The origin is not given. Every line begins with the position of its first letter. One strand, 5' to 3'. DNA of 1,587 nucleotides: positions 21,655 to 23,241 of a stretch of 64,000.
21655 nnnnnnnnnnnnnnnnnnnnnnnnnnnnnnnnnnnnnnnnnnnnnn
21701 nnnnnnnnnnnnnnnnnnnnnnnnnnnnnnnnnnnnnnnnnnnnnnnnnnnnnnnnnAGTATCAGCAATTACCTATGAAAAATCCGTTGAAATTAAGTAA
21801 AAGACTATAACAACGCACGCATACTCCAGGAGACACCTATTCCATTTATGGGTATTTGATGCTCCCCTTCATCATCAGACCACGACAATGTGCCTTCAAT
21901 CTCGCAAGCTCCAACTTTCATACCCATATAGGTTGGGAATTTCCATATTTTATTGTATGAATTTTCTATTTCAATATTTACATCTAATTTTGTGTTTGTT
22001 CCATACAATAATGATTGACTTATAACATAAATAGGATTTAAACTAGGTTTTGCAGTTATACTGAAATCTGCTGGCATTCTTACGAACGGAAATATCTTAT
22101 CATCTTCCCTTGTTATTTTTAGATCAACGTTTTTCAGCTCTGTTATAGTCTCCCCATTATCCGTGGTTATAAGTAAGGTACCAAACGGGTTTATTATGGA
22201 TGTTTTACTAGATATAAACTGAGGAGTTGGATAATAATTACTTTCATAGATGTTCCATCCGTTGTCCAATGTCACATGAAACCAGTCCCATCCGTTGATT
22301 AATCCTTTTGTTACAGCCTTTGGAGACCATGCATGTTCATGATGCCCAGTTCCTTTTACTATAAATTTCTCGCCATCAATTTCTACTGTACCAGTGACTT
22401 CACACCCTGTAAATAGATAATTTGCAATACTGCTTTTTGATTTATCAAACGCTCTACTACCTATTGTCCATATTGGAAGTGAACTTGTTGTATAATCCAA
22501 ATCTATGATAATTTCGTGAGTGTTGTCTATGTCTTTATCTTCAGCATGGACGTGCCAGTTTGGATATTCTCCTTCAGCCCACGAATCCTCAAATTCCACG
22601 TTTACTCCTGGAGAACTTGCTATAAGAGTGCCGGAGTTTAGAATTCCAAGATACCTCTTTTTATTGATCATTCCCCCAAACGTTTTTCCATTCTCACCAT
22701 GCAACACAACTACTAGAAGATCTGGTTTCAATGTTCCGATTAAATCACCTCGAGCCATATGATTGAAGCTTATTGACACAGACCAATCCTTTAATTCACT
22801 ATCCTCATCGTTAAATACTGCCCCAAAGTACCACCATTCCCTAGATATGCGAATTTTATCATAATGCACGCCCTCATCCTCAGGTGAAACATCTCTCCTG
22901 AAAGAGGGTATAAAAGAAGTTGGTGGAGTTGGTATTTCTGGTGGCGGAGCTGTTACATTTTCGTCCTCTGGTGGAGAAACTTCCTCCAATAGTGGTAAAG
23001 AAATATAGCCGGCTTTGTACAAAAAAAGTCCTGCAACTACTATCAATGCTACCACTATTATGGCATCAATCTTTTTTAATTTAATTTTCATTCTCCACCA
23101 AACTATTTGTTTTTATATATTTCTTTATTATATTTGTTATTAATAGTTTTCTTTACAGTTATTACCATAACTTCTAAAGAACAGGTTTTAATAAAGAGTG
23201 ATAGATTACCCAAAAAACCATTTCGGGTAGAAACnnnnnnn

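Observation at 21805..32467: Putative isoprenoid/lipid-tailoring island: two CrtC/AttH-like hydratase paralogs, a B12-radical-SAM enzyme, a sulfatase-like enzyme and a PaaK-like ligase, with an embedded IS200 remnant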

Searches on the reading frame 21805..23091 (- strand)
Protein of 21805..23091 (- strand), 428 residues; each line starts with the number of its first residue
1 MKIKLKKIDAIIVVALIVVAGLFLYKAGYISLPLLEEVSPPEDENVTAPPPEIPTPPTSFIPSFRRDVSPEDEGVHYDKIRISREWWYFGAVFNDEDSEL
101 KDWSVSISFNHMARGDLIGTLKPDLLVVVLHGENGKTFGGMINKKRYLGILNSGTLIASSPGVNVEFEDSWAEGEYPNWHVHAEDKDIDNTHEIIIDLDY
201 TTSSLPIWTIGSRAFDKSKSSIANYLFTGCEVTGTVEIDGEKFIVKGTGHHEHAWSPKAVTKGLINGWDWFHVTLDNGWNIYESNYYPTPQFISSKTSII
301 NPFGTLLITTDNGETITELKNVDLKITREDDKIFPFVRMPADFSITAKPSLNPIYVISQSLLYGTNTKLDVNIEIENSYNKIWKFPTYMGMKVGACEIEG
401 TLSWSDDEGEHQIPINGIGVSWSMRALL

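Call 3: search_protein_families(library=pfam, proteins=[window:21805-23091:-], max_evalue=0.01)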
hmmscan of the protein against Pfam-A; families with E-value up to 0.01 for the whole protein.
window:21805-23091:- (428 aa): 2 families
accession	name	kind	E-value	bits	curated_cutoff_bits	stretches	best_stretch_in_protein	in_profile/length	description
PF07143.17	CrtC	-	0.00051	21.2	22.5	1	85-256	2-167/168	CrtC N-terminal lipocalin domain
PF23213.1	DUF7065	-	0.0073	16.8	27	0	223-257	148-182/183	Domain of unknown function (DUF7065)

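Call 6: search_protein_families(library=ncbifam, proteins=[window:21805-23091:-], max_evalue=0.01)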
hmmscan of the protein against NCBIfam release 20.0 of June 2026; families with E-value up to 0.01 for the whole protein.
window:21805-23091:- (428 aa): 0 families

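Call 8: search_solved_structures(query=window:21805-23091:-, max_evalue=10, show_alignments=2)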
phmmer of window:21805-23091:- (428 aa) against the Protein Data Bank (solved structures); distinct sequences matched with E-value up to 10: 1.
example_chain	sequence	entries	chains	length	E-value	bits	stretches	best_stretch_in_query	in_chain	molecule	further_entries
2ich_A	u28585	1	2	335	0.0027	19.8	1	70-279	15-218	Putative AttH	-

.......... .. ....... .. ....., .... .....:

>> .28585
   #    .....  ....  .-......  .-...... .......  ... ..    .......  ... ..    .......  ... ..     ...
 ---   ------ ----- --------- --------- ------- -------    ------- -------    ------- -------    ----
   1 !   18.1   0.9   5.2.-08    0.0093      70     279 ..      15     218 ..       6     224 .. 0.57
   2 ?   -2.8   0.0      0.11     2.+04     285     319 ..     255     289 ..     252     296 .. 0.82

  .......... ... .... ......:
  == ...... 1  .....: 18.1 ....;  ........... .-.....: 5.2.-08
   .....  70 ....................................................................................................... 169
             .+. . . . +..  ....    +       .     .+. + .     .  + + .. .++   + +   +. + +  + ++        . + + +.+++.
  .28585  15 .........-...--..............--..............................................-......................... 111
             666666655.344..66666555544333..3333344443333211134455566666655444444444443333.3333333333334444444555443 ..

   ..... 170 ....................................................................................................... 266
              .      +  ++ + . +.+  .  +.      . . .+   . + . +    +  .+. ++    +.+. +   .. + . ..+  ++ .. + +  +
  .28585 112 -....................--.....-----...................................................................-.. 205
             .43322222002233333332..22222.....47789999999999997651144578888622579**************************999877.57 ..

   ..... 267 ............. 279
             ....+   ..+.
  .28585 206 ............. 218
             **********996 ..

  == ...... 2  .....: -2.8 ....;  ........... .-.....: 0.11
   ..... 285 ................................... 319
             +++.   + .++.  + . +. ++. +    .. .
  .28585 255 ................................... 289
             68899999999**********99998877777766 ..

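Call 10: find_homologous_proteins(query=window:21805-23091:-)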
Query window:21805-23091:- (428 aa): 343 proteins with E <= 0.001 among 4586 candidates; the best 120 are listed.
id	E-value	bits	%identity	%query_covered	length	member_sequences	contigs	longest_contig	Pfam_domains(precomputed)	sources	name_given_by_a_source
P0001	1.4e-291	985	99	100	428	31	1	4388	-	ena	-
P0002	2.2e-279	945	94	100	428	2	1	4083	-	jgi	jgi:predicted secreted hydrolase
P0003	3.3e-274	928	92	100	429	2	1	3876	-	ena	-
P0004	1.2e-256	870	86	100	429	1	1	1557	-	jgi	jgi:predicted secreted hydrolase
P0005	6.3e-256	867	85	100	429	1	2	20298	-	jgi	-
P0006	2.0e-255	866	85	100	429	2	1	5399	-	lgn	-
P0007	4.4e-254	861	84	100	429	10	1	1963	-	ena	-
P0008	1.7e-251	853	82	100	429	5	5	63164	-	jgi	jgi:predicted secreted hydrolase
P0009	3.1e-250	849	82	100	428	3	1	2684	-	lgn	-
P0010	3.2e-247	839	83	100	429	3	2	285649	-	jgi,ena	-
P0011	1.5e-246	836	83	100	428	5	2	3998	-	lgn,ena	-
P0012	7.6e-245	831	81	100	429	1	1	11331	-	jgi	jgi:predicted secreted hydrolase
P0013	8.4e-243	824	80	100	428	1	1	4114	-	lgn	-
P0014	1.4e-236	804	77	100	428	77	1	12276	-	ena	-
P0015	3.0e-236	803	78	100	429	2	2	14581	-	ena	-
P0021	3.1e-223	760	73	100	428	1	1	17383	PF07143.18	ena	-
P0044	3.9e-203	693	67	100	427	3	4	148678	-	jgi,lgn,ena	jgi:predicted secreted hydrolase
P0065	2.6e-189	648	66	100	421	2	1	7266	PF07143.18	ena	-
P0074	1.7e-186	639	62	100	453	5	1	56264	PF07143.18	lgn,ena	-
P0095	2.3e-182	625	60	100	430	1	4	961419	-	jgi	jgi:hypothetical protein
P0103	7.2e-181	620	60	100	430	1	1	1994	PF07143.18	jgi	jgi:predicted secreted hydrolase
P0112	1.9e-177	609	61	99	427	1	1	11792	PF07143.18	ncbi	-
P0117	3.5e-176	605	60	100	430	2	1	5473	PF07143.18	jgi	jgi:predicted secreted hydrolase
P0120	5.6e-175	601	61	99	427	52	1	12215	PF07143.18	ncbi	-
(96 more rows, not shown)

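Call 14: find_encoding_contigs(protein=P0010, flank=10000, max_places=3)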
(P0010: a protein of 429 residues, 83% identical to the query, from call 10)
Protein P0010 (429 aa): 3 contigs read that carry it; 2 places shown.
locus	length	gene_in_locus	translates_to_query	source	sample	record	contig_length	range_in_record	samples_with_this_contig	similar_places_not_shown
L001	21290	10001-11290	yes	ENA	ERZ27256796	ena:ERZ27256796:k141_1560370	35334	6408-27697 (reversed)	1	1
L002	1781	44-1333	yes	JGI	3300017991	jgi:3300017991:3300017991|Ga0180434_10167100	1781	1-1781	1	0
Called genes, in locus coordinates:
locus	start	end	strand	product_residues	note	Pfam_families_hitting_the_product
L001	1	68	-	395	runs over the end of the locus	PF00583:Acetyltransf_1 (faint)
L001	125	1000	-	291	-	PF02353:CMAS (faint), PF13489:Methyltransf_23, PF05175:MTS (faint), PF13847:Methyltransf_31, PF08241:Methyltransf_11, PF08242:Methyltransf_12, PF13649:Methyltransf_25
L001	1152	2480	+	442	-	PF09825:BPL_N (faint)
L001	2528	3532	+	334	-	PF01040:UbiA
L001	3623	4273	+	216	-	-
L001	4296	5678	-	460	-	PF00501:AMP-binding, PF27533:CapK_C (weak)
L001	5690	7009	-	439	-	PF02310:B12-binding, PF04055:Radical_SAM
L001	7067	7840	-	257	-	PF00285:Citrate_synt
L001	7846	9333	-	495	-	PF04223:CitF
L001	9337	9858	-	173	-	PF01966:HD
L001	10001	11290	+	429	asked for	-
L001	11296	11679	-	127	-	PF01989:AcnX_swivel_put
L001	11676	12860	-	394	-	PF04412:AcnX, PF28403:AcnX_2nd, PF28406:AcnX_3rd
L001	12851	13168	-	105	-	PF21758:LpdD_chaperone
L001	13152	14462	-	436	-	PF20695:UbiD_N, PF01977:UbiD, PF20696:UbiD_C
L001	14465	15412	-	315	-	PF00288:GHMP_kinases_N, PF08544:GHMP_kinases_C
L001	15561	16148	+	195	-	PF01812:5-FTHF_cyc-lig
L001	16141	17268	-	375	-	PF06849:DUF1246, PF06973:DUF1297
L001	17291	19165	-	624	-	PF08915:tRNA-Thr_ED, PF00587:tRNA-synt_2b, PF03129:HGTP_anticodon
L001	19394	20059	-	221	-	PF01912:eIF-6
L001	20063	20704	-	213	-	PF01198:Ribosomal_L31e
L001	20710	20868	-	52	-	PF00832:Ribosomal_L39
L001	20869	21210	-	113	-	PF01984:dsDNA_bind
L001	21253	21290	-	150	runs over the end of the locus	PF01090:Ribosomal_S19e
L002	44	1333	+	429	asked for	-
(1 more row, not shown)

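Call 15: find_encoding_contigs(protein=P0095, flank=10000, max_places=2)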
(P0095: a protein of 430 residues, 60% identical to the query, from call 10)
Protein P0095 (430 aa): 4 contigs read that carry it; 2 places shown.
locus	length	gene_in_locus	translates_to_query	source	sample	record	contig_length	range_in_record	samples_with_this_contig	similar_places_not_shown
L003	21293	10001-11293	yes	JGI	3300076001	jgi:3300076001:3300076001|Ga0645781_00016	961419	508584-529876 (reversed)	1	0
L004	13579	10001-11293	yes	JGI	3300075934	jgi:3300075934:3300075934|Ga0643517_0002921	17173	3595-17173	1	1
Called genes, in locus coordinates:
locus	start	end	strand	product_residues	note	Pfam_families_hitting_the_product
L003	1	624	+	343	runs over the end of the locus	PF01040:UbiA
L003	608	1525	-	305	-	PF02729:OTCace_N, PF00185:OTCace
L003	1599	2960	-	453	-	-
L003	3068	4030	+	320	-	PF01040:UbiA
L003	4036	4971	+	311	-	PF01073:3Beta_HSD, PF01370:Epimerase, PF02719:Polysacc_synt_2, PF04321:RmlD_sub_bind, PF05368:NmrA, PF13460:NAD_binding_10, PF16363:GDP_Man_Dehyd, PF07993:NAD_binding_4 (weak), +1 more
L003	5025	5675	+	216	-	PF03059:NAS (weak)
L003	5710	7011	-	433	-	PF02310:B12-binding, PF04055:Radical_SAM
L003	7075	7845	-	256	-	PF00285:Citrate_synt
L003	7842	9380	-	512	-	PF04223:CitF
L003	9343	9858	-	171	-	PF08668:HDOD (faint), PF01966:HD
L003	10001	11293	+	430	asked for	-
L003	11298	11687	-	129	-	PF01989:AcnX_swivel_put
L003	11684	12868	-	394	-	PF04412:AcnX, PF28403:AcnX_2nd, PF28406:AcnX_3rd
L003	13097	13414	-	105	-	PF21758:LpdD_chaperone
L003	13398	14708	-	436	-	PF20695:UbiD_N, PF01977:UbiD, PF20696:UbiD_C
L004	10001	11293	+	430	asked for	-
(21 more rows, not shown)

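Call 16: find_encoding_contigs(protein=P0044, flank=10000, max_places=2)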
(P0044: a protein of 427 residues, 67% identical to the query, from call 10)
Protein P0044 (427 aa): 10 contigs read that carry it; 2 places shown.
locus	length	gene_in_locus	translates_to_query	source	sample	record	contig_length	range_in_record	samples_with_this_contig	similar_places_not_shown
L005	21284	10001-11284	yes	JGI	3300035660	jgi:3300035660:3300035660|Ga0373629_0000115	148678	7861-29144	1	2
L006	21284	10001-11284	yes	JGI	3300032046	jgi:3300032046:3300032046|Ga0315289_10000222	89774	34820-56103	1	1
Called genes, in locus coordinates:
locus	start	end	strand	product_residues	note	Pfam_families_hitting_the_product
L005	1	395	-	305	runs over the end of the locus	PF02729:OTCace_N, PF00185:OTCace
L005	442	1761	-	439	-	-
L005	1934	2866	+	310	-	PF01040:UbiA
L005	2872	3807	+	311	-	PF01073:3Beta_HSD, PF01370:Epimerase, PF02719:Polysacc_synt_2, PF04321:RmlD_sub_bind, PF05368:NmrA, PF13460:NAD_binding_10, PF16363:GDP_Man_Dehyd, PF07993:NAD_binding_4, +1 more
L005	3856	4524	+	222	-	PF03059:NAS (weak)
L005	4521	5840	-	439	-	PF02310:B12-binding, PF04055:Radical_SAM, PF13282:DUF4070 (weak)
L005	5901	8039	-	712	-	PF02629:CoA_binding, PF00549:Ligase_CoA, PF00285:Citrate_synt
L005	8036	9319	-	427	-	PF08442:ATP-grasp_2, PF13549:ATP-grasp_5 (weak), PF24948:Citrate_synth_N, PF00549:Ligase_CoA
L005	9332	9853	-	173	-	PF01966:HD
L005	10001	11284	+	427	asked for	-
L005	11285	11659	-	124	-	PF01989:AcnX_swivel_put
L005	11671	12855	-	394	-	PF04412:AcnX, PF28403:AcnX_2nd, PF28406:AcnX_3rd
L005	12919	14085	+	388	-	PF01142:TruD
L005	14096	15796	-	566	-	PF13360:PQQ_2, PF13570:Beta-prop_ACSF4, PF20067:SSL_N (faint), PF13360:PQQ_2, PF13570:Beta-prop_ACSF4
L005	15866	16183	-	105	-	PF21758:LpdD_chaperone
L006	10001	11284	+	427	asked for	-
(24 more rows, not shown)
